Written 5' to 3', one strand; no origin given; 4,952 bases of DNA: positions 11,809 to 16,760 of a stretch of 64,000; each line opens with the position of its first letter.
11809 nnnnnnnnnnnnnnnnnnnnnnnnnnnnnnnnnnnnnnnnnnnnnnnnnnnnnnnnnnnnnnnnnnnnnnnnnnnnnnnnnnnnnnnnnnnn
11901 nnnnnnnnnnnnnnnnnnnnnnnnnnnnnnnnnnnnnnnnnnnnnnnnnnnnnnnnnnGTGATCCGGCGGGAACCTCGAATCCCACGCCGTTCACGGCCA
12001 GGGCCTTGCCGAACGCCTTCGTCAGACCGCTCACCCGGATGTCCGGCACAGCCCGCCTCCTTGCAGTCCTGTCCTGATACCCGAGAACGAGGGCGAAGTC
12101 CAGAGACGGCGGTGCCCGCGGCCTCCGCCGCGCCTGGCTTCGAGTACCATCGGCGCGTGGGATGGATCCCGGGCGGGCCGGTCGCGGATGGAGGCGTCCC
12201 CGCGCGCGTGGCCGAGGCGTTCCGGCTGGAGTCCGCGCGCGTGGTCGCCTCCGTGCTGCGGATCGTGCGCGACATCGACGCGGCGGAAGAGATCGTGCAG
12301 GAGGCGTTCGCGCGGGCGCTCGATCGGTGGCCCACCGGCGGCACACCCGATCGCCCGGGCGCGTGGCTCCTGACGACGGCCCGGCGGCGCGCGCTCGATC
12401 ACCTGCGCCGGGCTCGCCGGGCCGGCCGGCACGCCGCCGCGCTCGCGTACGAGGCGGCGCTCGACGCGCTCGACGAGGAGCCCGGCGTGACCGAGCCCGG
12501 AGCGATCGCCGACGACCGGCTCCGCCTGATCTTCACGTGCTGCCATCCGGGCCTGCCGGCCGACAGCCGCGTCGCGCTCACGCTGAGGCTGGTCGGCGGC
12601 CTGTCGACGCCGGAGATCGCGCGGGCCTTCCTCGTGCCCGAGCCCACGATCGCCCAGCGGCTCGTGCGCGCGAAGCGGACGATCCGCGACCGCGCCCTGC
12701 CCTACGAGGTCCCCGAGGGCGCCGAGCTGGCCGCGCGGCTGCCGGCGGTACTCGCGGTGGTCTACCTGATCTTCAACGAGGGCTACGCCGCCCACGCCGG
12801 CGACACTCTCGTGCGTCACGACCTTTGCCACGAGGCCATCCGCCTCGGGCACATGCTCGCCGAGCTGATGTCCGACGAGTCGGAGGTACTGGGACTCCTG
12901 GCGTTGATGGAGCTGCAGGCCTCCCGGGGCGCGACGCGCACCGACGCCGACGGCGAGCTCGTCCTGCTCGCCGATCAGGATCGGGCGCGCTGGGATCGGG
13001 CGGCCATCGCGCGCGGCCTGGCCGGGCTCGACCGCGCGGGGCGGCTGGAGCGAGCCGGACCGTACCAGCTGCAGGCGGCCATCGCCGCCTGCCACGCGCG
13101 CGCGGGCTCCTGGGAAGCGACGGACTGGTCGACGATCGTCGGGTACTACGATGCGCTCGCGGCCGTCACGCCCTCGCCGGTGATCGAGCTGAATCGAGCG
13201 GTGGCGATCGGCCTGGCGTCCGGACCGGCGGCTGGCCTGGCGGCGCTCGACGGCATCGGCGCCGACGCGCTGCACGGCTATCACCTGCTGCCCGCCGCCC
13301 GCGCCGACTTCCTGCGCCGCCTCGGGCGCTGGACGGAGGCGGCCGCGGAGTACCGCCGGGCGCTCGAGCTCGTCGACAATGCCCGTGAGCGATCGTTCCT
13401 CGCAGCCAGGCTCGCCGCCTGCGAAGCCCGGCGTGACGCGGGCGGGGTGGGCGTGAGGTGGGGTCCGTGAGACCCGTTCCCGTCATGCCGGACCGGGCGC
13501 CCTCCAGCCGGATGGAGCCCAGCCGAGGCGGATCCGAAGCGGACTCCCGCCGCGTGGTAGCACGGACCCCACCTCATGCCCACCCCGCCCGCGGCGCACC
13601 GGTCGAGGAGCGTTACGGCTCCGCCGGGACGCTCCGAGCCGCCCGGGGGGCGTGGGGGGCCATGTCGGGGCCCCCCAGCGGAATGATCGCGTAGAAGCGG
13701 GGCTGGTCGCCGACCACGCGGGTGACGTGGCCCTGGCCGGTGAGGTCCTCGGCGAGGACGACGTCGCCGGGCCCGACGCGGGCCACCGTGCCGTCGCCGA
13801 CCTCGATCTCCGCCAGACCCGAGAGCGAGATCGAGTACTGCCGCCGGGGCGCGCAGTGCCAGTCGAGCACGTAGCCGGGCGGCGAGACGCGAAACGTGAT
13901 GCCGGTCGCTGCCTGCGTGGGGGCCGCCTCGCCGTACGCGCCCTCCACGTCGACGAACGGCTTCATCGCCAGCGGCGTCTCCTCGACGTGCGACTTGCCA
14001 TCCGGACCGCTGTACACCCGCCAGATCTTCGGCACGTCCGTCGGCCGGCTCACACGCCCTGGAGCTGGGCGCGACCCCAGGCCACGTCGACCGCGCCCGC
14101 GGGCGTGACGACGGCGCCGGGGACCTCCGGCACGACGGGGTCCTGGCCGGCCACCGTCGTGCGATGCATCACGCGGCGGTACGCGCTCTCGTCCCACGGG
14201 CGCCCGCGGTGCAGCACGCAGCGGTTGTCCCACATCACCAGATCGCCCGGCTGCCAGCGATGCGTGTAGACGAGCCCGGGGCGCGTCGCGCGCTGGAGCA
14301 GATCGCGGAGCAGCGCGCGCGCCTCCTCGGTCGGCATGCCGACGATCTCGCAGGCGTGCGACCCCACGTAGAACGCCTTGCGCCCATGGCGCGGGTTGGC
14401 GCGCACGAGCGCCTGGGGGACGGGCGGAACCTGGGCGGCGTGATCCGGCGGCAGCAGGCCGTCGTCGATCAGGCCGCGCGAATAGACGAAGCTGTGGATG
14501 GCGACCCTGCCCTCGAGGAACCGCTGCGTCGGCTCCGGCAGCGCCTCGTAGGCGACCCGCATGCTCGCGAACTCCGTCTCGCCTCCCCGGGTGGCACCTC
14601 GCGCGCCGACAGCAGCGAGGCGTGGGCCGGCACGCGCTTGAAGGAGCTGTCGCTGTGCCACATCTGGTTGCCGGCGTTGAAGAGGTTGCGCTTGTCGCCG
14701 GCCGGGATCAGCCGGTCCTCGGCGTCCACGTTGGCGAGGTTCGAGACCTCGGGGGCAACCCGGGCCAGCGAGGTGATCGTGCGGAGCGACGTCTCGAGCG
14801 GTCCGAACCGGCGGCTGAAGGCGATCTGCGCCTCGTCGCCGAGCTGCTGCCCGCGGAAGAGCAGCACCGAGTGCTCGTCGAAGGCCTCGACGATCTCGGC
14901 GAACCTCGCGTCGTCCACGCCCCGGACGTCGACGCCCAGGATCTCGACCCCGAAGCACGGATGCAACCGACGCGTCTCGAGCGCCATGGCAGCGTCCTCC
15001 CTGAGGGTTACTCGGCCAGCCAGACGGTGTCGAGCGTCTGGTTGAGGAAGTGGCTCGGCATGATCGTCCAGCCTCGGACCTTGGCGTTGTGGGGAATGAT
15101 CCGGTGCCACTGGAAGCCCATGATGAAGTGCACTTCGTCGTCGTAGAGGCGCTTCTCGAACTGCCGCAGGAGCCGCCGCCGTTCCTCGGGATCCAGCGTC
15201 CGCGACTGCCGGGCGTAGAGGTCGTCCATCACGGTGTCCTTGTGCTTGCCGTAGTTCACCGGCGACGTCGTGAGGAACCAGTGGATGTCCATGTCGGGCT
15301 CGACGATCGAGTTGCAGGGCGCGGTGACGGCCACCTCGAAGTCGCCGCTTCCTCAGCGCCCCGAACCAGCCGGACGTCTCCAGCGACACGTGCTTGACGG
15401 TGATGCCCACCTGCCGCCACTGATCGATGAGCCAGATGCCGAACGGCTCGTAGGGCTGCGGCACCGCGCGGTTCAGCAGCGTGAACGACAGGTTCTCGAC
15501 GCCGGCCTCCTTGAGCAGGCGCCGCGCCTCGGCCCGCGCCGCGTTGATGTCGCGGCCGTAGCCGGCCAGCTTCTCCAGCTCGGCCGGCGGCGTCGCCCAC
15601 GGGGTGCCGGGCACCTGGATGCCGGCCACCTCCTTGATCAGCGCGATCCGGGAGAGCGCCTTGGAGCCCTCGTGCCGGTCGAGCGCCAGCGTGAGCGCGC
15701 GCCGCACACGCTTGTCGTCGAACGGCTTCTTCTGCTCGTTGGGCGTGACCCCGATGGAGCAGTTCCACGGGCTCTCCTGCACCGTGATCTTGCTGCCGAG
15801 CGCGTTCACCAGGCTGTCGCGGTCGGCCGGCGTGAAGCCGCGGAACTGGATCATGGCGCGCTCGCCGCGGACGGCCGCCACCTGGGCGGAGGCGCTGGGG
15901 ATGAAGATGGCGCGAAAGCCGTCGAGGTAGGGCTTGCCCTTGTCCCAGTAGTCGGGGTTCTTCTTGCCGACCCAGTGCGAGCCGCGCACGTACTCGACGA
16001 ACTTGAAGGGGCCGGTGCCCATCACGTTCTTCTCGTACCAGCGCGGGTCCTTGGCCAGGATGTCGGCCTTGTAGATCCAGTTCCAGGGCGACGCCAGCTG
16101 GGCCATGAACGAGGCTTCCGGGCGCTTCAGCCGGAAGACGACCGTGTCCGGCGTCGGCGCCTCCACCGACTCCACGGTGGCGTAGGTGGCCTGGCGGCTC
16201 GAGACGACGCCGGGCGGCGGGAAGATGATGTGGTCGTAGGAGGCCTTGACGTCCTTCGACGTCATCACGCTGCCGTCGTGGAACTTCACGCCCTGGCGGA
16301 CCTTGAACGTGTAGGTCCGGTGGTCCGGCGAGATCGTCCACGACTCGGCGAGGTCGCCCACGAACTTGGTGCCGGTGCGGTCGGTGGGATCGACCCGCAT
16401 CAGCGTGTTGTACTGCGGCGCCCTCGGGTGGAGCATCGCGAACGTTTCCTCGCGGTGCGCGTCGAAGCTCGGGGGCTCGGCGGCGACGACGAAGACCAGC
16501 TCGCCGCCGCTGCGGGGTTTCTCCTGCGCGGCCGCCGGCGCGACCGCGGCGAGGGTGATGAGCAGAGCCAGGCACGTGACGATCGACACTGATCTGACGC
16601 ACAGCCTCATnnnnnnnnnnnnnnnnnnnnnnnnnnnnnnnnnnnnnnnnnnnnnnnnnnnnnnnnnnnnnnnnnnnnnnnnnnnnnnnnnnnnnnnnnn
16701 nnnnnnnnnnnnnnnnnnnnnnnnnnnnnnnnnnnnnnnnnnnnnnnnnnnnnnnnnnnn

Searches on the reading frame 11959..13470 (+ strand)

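Call 5: search_protein_families(library=pfam, proteins=[window:11959-13470:+], max_evalue=0.01)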
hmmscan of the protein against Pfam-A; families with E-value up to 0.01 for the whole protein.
window:11959-13470:+ (503 aa): 4 families
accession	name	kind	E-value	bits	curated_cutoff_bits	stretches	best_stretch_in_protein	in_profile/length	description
PF20239.3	DUF6596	-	3.8e-37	127.1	27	1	260-360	1-101/102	Family of unknown function (DUF6596)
PF04542.20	Sigma70_r2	-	1.3e-12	47.8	24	1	93-154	7-70/71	Sigma-70 region 2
PF08281.18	Sigma70_r4_2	-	2.1e-10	40.5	25.7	1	191-241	3-53/54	Sigma-70, region 4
PF07719.23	TPR_2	-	0.0048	17.4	27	1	447-473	6-32/34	Tetratricopeptide repeat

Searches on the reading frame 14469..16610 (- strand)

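Call 47: search_protein_families(library=pfam, proteins=[window:14469-16610:-], max_evalue=0.001)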
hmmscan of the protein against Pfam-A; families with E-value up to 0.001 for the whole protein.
window:14469-16610:- (713 aa): 2 families
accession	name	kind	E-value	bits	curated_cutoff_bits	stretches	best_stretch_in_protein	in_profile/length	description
PF00496.27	SBP_bac_5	-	1.4e-67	228.9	32.4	1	82-413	1-327/368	Bacterial extracellular solute-binding proteins, family 5 Middle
PF02668.22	TauD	-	2.8e-19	70.5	27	1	546-674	2-122/267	Taurine catabolism dioxygenase TauD, TfdA family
